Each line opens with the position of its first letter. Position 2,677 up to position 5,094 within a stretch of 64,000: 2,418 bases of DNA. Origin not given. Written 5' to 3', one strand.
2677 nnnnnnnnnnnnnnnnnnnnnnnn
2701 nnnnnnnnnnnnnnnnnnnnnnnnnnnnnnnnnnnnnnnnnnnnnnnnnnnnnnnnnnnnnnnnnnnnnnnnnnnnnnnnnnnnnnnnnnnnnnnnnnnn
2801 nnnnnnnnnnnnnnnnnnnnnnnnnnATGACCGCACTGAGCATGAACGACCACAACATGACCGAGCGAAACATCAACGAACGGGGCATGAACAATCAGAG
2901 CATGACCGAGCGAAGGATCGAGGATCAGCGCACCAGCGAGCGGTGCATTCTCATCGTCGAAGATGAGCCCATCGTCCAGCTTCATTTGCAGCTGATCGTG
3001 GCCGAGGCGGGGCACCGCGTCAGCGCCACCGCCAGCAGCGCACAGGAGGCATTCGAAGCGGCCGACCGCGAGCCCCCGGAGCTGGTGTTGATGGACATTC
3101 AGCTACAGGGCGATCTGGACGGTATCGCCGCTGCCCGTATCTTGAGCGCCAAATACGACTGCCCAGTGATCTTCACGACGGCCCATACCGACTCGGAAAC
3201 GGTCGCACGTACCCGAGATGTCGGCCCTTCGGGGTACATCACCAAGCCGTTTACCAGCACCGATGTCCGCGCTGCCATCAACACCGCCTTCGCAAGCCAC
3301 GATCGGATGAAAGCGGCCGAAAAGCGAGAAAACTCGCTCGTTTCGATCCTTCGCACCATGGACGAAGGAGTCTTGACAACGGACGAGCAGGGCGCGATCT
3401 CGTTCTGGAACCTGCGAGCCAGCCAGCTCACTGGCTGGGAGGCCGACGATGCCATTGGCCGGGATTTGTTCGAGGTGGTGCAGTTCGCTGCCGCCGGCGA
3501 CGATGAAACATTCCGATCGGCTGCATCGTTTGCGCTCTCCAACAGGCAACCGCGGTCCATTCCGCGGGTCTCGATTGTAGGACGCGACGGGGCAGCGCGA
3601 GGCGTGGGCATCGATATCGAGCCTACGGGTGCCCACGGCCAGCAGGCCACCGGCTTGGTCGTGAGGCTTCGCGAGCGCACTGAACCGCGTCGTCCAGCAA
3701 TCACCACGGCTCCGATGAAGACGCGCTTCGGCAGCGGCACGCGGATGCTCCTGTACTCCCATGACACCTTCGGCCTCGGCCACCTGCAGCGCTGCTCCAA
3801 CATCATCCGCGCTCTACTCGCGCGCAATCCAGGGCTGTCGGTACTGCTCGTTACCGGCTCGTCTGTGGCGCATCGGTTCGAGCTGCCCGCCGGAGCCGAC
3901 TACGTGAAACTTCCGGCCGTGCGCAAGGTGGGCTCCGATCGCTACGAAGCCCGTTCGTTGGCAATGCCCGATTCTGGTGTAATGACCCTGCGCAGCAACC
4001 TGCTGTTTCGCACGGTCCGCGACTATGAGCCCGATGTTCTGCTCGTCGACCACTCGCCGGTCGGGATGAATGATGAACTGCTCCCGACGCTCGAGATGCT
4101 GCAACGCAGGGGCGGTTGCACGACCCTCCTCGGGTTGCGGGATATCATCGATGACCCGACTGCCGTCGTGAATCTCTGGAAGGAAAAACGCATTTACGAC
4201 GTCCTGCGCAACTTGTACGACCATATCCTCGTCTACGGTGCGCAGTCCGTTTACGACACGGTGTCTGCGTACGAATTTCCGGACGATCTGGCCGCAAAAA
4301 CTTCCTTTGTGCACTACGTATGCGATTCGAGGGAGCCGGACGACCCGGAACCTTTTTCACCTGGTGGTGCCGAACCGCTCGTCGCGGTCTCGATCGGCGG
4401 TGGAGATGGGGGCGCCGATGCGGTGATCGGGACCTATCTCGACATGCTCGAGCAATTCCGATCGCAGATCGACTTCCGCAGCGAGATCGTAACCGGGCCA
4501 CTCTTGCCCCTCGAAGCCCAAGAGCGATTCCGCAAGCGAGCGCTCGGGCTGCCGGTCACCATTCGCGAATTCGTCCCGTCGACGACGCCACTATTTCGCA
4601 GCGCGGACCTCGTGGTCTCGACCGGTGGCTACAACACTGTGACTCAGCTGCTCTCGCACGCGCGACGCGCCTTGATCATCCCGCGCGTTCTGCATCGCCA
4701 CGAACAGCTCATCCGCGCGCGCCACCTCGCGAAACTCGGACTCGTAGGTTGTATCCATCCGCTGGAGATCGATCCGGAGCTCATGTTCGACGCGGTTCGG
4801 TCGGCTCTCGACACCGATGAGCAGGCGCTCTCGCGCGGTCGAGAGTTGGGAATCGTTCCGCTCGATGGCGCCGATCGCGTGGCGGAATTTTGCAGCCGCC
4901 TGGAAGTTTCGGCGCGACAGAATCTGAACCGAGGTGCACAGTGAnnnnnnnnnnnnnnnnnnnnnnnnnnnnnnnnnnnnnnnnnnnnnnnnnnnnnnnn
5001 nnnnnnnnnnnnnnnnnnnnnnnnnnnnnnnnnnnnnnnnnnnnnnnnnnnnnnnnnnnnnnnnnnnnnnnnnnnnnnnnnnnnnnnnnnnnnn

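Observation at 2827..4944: Response-regulator receiver and PAS domain fused directly to a glycosyltransferase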

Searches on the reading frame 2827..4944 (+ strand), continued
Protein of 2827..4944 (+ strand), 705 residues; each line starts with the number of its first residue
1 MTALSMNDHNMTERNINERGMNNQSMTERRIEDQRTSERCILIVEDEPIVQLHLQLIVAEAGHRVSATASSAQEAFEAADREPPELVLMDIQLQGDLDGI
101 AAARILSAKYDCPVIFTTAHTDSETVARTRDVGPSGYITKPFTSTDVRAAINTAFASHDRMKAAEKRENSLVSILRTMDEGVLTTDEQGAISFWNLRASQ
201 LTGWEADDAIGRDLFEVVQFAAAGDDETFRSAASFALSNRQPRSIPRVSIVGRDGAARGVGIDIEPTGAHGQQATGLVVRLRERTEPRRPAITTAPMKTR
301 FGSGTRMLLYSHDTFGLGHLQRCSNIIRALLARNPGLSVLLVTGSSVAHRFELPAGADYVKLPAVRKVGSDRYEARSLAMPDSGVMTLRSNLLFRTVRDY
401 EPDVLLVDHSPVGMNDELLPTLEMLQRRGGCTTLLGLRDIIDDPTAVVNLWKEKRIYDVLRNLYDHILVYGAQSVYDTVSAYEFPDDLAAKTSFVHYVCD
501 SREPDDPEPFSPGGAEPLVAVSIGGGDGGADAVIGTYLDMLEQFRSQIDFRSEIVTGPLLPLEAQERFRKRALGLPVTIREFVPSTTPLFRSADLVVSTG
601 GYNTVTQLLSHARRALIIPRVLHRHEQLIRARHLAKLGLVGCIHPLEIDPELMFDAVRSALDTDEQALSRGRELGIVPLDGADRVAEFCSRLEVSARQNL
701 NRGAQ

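Call 53: find_encoding_contigs(protein=P0001, flank=1000, max_places=3)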
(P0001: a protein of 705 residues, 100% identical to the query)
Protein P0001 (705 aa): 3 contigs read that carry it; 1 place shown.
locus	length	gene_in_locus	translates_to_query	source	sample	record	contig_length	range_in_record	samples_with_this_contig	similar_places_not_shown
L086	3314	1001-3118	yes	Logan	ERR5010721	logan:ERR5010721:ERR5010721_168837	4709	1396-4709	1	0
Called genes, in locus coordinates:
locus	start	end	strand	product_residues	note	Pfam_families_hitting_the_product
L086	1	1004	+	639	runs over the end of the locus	PF18914:DUF5666, PF00672:HAMP, PF07536:HWE_HK (weak), PF07568:HisKA_2, PF02518:HATPase_c, PF13581:HATPase_c_2 (weak)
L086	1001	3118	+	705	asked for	PF00072:Response_reg, PF00989:PAS, PF13188:PAS_8 (weak), PF04101:Glyco_tran_28_C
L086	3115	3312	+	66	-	?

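Call 54: find_encoding_contigs(protein=P0062, flank=10000, max_places=1)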
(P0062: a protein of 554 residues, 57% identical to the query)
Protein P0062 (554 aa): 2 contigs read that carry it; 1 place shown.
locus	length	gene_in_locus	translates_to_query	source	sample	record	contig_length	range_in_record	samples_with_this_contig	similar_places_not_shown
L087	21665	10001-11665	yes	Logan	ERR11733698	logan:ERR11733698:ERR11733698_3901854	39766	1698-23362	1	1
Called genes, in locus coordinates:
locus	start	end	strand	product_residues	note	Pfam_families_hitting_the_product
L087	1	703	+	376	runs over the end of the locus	-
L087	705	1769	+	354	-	-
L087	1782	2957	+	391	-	-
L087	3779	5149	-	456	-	-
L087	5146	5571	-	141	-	-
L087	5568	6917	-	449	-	PF00884:Sulfatase, PF01663:Phosphodiest, PF01676:Metalloenzyme (faint), PF16347:SGSH_C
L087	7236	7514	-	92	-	-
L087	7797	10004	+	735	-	PF00672:HAMP, PF00989:PAS, PF08448:PAS_4, PF13426:PAS_9 (weak), PF07536:HWE_HK (weak), PF07568:HisKA_2, PF13581:HATPase_c_2, PF02518:HATPase_c, +2 more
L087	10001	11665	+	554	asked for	PF00072:Response_reg, PF04101:Glyco_tran_28_C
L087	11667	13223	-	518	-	PF14312:FG-GAP_2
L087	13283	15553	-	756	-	PF13229:Beta_helix (weak)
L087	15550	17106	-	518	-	PF13620:CarboxypepD_reg (faint)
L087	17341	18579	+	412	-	PF13439:Glyco_transf_4, PF13579:Glyco_trans_4_4 (weak), PF00534:Glycos_transf_1, PF13692:Glyco_trans_1_4, PF13524:Glyco_trans_1_2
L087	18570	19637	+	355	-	PF13439:Glyco_transf_4, PF00534:Glycos_transf_1, PF13692:Glyco_trans_1_4, PF13524:Glyco_trans_1_2 (weak)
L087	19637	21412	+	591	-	PF00664:ABC_membrane, PF00005:ABC_tran, PF13304:AAA_21 (faint)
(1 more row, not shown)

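Call 66: find_encoding_contigs(protein=P0003, flank=10000, max_places=1)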
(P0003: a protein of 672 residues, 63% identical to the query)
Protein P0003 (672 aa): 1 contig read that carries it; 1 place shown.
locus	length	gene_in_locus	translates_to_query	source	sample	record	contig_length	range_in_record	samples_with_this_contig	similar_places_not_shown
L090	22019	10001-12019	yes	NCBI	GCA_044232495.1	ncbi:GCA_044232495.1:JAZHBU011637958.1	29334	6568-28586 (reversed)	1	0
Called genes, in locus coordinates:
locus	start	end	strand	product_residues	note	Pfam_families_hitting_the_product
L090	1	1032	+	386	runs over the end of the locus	PF04909:Amidohydro_2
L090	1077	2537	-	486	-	PF20154:LNT_N, PF00795:CN_hydrolase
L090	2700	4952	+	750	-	PF00512:HisKA, PF02518:HATPase_c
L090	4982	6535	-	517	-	-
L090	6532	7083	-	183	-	-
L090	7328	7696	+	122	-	PF00072:Response_reg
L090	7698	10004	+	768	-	PF18914:DUF5666, PF00672:HAMP, PF00989:PAS, PF08448:PAS_4, PF13188:PAS_8, PF13426:PAS_9, PF07568:HisKA_2, PF13581:HATPase_c_2, +3 more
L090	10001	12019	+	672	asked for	PF00072:Response_reg, PF00989:PAS, PF08448:PAS_4, PF13426:PAS_9, PF04101:Glyco_tran_28_C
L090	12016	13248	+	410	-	PF13579:Glyco_trans_4_4 (weak), PF13439:Glyco_transf_4, PF00534:Glycos_transf_1, PF13692:Glyco_trans_1_4, PF13524:Glyco_trans_1_2 (weak)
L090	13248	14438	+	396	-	PF13439:Glyco_transf_4, PF13579:Glyco_trans_4_4, PF00534:Glycos_transf_1, PF13692:Glyco_trans_1_4, PF13524:Glyco_trans_1_2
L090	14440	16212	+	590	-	PF00664:ABC_membrane, PF00005:ABC_tran, PF02463:SMC_N (faint), PF13304:AAA_21 (faint)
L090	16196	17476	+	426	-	-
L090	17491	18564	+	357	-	PF01636:APH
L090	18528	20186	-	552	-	PF13372:Alginate_exp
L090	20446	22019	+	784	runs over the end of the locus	-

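Call 67: find_encoding_contigs(protein=P0002, flank=6000, max_places=1)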
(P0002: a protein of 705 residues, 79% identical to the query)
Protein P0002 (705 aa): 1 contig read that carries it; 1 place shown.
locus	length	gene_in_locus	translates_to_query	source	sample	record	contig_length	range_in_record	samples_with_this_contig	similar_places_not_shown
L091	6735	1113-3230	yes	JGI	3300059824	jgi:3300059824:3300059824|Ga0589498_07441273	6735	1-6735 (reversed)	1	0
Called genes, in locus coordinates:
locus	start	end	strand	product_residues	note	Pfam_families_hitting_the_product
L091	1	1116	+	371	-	?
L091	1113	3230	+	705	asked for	PF00072:Response_reg, PF00989:PAS, PF04101:Glyco_tran_28_C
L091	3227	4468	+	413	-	PF13439:Glyco_transf_4, PF13579:Glyco_trans_4_4 (weak), PF20706:GT4-conflict, PF00534:Glycos_transf_1, PF13692:Glyco_trans_1_4, PF13524:Glyco_trans_1_2 (weak)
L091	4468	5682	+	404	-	PF13439:Glyco_transf_4, PF13579:Glyco_trans_4_4, PF00534:Glycos_transf_1, PF13692:Glyco_trans_1_4, PF13524:Glyco_trans_1_2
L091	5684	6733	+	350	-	?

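Call 71: search_protein_families(library=padloc, proteins=[window:2827-4944:+], max_evalue=0.001)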
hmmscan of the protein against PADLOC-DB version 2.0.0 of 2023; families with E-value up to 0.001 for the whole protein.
window:2827-4944:+ (705 aa): 2 families
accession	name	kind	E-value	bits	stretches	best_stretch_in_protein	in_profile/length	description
PDLC00405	SduA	-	0.00035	18.2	1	36-155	5-129/323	DUF4263 domain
PDLC04055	PD-T4-6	-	0.00084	16.2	0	27-159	354-487/496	-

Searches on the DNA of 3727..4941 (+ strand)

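Call 40: search_dna_similar(query=L084:9013-10173:+, collection=ecoli_genomes, mode=near, max_rows=10)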
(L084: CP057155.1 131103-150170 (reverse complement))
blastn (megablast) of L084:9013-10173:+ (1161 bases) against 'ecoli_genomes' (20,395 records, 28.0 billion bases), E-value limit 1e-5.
Records with a match: 18; places in all: 18; records where one place covers at least 80% of the query: 18.
Genomes with a match: 18 of 5426; with a place that covers at least 80% of the query: 18. Places per genome that has any: lowest 1, median 1, highest 1. On chromosomes: 0 places; on plasmids: 18.
Best place of each record, by identity: >=99% 17; 95-99% 1.
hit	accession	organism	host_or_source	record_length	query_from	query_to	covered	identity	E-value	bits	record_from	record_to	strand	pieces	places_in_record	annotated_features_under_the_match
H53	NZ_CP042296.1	Escherichia coli strain RM9088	crow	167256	1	1161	100%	100.0%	0e+0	2145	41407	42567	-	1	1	glycosyltransferase family protein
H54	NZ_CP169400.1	Escherichia coli strain MFDS1022581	Animal source foods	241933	1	1161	100%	100.0%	0e+0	2145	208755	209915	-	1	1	glycosyltransferase family protein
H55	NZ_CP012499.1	Escherichia coli strain GB089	ground beef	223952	1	1161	100%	99.9%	0e+0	2139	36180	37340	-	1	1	glycosyltransferase family protein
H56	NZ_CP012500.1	Escherichia coli strain 09-00049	lettuce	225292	1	1161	100%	99.9%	0e+0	2139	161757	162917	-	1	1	glycosyltransferase family protein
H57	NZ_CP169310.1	Escherichia coli strain MFDS1019527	cattle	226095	1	1161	100%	99.9%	0e+0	2139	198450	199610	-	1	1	glycosyltransferase family protein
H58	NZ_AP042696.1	Escherichia coli strain OkiPb01715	bovine feces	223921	1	1161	100%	99.9%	0e+0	2139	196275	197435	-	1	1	glycosyltransferase family protein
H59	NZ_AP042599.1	Escherichia coli strain OkiPb01701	bovine feces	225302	1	1161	100%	99.9%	0e+0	2139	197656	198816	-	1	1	glycosyltransferase family protein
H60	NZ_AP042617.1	Escherichia coli strain OkiPb01703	bovine feces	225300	1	1161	100%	99.9%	0e+0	2139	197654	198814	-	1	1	glycosyltransferase family protein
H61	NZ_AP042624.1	Escherichia coli strain OkiPb01704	bovine feces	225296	1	1161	100%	99.9%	0e+0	2139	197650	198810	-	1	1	glycosyltransferase family protein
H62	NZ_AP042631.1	Escherichia coli strain OkiPb01705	bovine feces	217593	1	1161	100%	99.9%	0e+0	2139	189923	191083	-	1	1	glycosyltransferase family protein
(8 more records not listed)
